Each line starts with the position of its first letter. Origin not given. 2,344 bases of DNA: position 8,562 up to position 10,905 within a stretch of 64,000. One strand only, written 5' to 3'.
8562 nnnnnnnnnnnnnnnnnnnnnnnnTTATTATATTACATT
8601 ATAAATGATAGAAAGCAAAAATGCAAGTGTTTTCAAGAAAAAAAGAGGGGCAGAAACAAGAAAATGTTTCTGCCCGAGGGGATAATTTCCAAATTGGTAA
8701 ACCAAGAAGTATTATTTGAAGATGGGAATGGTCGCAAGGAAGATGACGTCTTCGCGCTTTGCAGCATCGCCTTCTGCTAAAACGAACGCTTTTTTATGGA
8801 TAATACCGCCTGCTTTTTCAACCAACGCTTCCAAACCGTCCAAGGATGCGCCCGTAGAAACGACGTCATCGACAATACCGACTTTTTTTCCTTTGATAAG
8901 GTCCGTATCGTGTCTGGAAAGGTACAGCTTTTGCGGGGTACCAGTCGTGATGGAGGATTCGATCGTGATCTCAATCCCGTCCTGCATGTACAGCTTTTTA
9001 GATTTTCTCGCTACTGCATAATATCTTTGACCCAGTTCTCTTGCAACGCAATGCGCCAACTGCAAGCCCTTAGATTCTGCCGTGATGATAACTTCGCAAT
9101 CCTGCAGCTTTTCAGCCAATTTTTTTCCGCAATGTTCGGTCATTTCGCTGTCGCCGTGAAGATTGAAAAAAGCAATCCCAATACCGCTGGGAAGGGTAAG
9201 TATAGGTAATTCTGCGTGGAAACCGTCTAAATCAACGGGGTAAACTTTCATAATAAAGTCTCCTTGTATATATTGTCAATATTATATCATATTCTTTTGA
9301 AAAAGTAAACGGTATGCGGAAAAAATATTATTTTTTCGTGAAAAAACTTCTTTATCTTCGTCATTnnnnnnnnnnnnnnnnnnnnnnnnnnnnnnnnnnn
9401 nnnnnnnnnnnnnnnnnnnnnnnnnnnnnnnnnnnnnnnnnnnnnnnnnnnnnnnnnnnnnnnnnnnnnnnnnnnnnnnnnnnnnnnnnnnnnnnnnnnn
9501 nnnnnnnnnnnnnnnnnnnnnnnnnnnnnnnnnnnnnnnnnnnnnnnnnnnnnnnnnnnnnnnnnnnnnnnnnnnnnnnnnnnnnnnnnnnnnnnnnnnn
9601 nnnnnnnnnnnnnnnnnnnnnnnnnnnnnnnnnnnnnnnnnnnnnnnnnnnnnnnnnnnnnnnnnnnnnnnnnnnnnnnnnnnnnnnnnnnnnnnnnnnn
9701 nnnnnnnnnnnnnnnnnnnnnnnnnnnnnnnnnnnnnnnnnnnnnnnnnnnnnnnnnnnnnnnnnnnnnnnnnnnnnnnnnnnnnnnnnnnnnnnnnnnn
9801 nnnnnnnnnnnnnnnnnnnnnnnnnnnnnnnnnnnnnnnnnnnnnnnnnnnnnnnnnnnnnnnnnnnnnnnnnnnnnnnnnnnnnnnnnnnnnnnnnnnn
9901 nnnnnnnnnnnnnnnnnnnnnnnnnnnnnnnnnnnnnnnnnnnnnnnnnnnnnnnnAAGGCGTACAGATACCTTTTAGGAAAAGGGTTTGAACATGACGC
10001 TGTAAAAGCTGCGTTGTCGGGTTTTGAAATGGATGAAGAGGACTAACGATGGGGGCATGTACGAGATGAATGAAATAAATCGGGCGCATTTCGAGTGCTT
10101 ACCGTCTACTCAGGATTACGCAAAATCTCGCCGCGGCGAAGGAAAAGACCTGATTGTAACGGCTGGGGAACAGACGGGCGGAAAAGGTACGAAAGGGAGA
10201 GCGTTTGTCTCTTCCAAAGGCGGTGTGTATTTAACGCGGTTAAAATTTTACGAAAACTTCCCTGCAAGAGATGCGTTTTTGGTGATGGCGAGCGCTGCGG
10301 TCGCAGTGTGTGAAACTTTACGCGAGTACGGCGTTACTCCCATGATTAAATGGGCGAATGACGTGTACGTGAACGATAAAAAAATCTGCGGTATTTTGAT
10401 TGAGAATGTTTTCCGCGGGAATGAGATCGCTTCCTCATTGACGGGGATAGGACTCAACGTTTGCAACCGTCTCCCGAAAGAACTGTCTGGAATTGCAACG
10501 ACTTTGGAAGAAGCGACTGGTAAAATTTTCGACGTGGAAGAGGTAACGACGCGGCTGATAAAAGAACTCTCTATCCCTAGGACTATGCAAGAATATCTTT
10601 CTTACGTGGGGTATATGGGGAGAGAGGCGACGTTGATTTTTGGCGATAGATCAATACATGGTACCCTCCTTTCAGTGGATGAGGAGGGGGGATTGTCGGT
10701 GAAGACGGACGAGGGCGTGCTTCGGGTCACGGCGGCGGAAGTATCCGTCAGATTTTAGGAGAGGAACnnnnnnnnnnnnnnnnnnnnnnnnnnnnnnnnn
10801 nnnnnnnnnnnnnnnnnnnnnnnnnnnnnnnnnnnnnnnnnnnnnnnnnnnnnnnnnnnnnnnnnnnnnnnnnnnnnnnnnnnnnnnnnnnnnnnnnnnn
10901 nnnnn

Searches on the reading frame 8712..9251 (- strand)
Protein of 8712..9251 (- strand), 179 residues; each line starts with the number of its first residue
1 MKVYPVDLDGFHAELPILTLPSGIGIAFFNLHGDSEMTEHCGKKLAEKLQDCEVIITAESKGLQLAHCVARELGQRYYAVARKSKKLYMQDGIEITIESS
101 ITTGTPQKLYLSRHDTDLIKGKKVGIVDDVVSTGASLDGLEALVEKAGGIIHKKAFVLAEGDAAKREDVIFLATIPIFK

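Call 66: search_protein_families(library=pfam, max_evalue=0.001, proteins=[window:8712-9251:-])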
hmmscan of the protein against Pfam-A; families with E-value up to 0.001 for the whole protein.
window:8712-9251:- (179 aa): 1 family
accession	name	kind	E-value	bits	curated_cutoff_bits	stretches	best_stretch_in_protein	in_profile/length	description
PF00156.33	Pribosyltran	-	9.3e-10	38.5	26.3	1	40-150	14-116/158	Phosphoribosyl transferase domain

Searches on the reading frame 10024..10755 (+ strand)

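Call 66: search_protein_families(library=pfam, max_evalue=0.001, proteins=[window:10024-10755:+])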
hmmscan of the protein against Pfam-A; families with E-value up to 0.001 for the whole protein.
window:10024-10755:+ (244 aa): 3 families
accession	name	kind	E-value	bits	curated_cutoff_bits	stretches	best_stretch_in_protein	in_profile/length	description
PF03099.24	BPL_LplA_LipB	-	8.3e-17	61.8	21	1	23-145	2-133/133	Biotin/lipoate A/B protein ligase family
PF02237.23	BPL_C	-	7e-06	26.3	21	1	199-243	3-48/48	Biotin protein ligase C terminal domain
PF21948.1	LplA-B_cat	-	0.00018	22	27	0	93-124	98-129/200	Lipoyl protein ligase A/B catalytic domain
